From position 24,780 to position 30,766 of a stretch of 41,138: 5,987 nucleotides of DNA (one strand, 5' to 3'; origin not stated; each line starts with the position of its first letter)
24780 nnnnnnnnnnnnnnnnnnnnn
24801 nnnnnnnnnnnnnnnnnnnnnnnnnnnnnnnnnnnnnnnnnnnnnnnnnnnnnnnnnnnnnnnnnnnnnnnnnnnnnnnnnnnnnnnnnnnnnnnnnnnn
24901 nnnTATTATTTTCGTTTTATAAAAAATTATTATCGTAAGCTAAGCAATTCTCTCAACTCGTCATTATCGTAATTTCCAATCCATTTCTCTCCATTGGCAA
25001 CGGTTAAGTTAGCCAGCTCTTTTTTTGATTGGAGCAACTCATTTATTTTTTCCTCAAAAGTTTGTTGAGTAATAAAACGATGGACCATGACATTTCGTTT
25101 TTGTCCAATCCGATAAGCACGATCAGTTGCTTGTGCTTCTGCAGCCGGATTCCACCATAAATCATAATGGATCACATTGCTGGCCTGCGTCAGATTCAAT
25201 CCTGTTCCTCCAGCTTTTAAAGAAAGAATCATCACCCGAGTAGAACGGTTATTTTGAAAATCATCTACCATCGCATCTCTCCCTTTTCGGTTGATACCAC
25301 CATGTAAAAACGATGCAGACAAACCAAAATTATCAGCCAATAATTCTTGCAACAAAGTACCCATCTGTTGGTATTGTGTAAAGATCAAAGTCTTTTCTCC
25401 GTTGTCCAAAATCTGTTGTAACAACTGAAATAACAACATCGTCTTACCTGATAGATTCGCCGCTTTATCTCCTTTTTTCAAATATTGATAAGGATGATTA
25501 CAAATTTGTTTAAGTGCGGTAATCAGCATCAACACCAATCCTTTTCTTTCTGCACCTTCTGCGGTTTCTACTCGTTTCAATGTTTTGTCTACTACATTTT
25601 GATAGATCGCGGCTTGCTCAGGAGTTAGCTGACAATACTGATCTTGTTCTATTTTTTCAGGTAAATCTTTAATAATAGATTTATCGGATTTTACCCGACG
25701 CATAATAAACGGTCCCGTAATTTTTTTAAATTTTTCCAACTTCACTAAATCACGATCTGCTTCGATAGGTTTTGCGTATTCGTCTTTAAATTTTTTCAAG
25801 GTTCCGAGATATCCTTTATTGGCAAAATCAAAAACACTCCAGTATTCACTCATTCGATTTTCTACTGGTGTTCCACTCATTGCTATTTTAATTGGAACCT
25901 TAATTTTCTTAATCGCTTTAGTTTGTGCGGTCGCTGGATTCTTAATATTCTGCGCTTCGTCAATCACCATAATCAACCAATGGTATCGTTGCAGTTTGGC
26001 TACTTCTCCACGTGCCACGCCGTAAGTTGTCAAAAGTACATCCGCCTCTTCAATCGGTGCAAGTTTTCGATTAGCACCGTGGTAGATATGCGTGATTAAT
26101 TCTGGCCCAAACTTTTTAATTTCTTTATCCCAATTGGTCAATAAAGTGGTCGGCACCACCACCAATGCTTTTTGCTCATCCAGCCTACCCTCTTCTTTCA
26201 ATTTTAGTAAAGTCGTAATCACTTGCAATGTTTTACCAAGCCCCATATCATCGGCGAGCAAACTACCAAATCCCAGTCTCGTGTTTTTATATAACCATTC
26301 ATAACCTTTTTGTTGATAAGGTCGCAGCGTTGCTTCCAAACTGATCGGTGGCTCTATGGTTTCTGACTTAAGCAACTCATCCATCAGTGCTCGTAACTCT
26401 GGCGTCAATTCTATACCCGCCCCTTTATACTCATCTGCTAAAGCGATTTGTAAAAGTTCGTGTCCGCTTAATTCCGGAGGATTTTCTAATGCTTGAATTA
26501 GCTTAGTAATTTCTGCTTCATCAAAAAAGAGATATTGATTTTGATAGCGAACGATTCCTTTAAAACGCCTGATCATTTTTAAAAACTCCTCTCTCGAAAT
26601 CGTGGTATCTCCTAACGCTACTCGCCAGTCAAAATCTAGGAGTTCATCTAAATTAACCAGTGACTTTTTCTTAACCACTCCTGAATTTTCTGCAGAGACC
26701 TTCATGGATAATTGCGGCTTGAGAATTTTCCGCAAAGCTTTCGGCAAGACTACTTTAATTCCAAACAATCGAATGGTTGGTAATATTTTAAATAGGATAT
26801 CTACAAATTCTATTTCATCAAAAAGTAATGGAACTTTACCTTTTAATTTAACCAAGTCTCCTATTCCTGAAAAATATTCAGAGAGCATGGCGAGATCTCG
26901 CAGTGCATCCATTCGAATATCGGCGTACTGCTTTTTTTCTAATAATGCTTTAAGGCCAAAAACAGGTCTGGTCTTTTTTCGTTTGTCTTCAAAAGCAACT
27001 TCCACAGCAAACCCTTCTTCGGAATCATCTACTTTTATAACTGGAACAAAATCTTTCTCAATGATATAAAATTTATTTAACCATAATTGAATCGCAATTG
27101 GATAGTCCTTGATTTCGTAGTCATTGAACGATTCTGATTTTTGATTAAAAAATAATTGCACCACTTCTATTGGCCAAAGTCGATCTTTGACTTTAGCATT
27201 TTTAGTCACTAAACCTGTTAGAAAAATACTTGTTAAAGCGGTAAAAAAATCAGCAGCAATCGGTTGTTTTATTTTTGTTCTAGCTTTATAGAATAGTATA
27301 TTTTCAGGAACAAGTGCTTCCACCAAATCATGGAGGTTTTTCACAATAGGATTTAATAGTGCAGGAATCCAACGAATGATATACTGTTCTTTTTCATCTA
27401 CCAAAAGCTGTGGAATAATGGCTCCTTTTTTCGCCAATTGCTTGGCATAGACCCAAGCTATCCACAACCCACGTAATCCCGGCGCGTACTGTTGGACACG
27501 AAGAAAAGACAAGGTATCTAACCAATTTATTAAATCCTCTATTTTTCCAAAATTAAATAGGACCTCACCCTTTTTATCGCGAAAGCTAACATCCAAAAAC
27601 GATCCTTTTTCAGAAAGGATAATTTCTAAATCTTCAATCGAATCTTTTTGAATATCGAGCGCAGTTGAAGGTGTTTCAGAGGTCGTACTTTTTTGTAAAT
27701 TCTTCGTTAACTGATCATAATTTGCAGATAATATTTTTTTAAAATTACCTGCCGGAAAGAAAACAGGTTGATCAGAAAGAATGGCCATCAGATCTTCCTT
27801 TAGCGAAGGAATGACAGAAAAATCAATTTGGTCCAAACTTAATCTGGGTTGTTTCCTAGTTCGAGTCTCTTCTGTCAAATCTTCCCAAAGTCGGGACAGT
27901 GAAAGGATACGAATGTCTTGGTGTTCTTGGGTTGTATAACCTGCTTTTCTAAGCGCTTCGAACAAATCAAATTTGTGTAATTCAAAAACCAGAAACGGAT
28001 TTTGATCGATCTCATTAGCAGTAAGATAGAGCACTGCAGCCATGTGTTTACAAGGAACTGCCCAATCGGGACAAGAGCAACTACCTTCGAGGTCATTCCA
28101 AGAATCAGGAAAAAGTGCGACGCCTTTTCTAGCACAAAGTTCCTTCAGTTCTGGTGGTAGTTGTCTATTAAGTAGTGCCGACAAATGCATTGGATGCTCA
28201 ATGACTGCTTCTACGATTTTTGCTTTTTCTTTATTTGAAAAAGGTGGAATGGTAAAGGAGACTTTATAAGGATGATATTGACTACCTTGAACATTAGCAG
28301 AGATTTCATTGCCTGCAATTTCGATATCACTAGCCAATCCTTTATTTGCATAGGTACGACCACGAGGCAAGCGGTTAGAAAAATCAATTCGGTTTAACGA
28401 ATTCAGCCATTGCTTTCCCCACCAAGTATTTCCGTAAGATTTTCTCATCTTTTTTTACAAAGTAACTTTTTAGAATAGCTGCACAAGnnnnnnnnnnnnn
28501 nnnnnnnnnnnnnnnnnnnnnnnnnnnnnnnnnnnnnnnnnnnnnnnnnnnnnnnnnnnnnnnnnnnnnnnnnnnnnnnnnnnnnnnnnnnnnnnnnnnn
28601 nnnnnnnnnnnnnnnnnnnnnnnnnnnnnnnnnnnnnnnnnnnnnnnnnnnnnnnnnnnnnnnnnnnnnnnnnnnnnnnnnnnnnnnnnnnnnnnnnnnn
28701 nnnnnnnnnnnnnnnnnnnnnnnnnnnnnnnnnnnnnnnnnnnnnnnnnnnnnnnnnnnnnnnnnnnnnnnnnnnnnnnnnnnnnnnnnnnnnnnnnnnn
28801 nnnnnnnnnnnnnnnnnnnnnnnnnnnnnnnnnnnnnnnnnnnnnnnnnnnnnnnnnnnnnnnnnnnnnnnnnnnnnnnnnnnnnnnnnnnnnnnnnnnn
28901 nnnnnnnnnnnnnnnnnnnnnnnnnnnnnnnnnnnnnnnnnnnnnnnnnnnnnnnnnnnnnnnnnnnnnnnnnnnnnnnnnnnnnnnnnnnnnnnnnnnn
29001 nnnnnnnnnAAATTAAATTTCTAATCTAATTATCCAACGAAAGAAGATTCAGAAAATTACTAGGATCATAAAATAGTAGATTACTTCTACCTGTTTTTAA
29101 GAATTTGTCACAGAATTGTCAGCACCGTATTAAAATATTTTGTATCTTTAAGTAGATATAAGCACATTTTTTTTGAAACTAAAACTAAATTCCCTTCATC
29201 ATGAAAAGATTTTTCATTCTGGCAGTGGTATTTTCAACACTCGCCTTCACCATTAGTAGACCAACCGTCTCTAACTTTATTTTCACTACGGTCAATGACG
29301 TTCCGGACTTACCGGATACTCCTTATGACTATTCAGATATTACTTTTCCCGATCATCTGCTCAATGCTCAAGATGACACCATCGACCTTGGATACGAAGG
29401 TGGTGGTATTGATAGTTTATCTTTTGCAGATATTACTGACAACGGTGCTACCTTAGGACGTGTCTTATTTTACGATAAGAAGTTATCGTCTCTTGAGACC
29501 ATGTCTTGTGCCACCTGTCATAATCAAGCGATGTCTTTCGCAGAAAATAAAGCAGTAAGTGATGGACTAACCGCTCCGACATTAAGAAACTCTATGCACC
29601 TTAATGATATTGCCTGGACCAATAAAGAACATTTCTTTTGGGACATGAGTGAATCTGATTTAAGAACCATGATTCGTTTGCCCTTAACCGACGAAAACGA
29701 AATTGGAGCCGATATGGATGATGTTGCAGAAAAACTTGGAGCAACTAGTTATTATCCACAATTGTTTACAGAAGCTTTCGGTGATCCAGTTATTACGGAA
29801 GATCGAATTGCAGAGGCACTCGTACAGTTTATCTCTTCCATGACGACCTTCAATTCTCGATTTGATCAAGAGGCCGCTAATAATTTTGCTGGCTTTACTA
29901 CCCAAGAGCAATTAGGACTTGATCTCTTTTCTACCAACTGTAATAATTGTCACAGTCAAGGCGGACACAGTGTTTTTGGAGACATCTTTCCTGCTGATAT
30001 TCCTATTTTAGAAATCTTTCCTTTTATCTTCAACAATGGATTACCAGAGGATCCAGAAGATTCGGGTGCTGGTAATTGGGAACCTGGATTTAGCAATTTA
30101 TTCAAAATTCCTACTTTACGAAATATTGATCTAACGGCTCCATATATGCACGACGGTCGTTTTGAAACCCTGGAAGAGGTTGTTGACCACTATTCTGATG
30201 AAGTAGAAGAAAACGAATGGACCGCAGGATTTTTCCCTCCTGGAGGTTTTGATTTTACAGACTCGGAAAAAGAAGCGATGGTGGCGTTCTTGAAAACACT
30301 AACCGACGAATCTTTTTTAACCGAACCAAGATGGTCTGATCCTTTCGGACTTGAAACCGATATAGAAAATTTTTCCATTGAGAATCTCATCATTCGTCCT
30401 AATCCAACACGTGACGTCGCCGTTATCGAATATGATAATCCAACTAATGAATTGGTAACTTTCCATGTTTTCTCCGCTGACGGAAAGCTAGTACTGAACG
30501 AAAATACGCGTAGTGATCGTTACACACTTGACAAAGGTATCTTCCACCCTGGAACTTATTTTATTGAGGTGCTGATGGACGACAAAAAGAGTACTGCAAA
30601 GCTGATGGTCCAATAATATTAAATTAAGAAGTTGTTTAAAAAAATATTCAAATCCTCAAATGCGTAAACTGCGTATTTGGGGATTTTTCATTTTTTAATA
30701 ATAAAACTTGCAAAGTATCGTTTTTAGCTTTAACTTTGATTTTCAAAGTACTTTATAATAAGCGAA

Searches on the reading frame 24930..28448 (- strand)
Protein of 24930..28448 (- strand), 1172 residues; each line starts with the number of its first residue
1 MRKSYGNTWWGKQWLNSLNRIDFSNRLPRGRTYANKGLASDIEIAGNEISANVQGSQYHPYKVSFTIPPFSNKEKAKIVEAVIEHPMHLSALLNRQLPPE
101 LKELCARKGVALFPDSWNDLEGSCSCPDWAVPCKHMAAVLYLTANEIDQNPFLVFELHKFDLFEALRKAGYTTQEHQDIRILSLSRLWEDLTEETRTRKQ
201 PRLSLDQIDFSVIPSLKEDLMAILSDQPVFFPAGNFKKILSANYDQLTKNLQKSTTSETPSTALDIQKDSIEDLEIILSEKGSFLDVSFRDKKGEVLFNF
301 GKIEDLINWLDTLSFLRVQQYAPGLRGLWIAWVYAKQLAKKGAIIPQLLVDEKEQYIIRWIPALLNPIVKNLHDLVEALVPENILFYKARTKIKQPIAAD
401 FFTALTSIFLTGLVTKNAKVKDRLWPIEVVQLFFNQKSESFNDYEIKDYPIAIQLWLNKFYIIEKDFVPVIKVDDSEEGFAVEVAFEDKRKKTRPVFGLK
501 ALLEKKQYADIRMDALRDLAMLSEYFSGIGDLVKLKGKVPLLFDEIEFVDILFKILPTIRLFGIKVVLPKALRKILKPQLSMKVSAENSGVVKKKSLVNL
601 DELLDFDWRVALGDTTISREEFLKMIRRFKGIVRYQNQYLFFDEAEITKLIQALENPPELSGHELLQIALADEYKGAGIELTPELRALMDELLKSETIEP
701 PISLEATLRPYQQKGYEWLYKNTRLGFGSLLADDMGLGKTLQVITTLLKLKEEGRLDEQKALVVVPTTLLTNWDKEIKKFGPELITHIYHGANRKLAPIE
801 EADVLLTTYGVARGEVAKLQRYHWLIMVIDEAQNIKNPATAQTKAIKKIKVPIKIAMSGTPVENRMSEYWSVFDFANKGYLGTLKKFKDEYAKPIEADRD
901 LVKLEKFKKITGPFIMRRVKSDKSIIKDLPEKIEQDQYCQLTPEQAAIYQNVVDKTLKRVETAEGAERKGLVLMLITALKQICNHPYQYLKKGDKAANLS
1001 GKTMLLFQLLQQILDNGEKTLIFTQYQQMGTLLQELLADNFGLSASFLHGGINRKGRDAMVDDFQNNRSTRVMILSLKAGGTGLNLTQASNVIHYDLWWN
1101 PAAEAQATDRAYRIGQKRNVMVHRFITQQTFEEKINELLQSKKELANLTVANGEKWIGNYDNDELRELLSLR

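Call 15: search_protein_families(library=pfam, proteins=[window:24930-28448:-], max_evalue=0.0001)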
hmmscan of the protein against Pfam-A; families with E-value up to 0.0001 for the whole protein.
window:24930-28448:- (1172 aa): 5 families
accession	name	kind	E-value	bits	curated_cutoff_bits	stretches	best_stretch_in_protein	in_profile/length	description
PF00176.29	SNF2-rel_dom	-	2.1e-63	214.6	24.9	1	711-987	1-289/290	SNF2-related domain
PF12419.13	DUF3670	-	1.2e-24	87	27.6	1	540-670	5-136/136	SNF2 Helicase protein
PF00271.37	Helicase_C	-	3.9e-23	82.2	23.5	1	1007-1115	3-110/110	Helicase conserved C-terminal domain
PF04851.21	ResIII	-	6.3e-12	46.1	22.5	1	707-862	3-163/164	Type III restriction enzyme, res subunit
PF04434.22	SWIM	-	1.3e-05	25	19.6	1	118-141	9-35/38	SWIM zinc finger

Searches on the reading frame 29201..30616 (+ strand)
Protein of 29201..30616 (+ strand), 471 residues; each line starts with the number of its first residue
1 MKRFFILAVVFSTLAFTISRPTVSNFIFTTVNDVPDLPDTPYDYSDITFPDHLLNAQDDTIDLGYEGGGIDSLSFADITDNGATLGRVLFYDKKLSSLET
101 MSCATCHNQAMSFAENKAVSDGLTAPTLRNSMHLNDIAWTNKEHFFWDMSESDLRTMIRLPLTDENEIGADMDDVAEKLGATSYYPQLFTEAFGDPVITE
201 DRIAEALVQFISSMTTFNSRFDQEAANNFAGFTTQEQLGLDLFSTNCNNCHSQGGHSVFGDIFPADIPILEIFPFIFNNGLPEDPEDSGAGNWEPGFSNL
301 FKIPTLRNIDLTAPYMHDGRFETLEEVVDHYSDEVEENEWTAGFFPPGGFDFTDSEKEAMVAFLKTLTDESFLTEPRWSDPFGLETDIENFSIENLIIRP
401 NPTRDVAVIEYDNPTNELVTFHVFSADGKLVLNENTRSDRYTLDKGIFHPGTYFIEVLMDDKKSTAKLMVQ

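Call 15: search_protein_families(library=pfam, proteins=[window:29201-30616:+], max_evalue=0.0001)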
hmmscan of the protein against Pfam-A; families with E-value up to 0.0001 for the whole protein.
window:29201-30616:+ (471 aa): 4 families
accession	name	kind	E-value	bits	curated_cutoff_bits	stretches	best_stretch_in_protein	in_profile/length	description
PF03150.19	CCP_MauG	-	9.1e-39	133.9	25.6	1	82-225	3-144/149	Di-haem cytochrome c peroxidase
PF18962.6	Por_Secre_tail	-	1.6e-07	31.9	27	1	400-470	3-75/75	Secretion system C-terminal sorting domain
PF00034.26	Cytochrom_C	-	5.8e-06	28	21.3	0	239-367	4-89/90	Cytochrome c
PF13442.11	Cytochrome_CBB3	-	8e-06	26.5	27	0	239-266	6-25/68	Cytochrome C oxidase, cbb3-type, subunit III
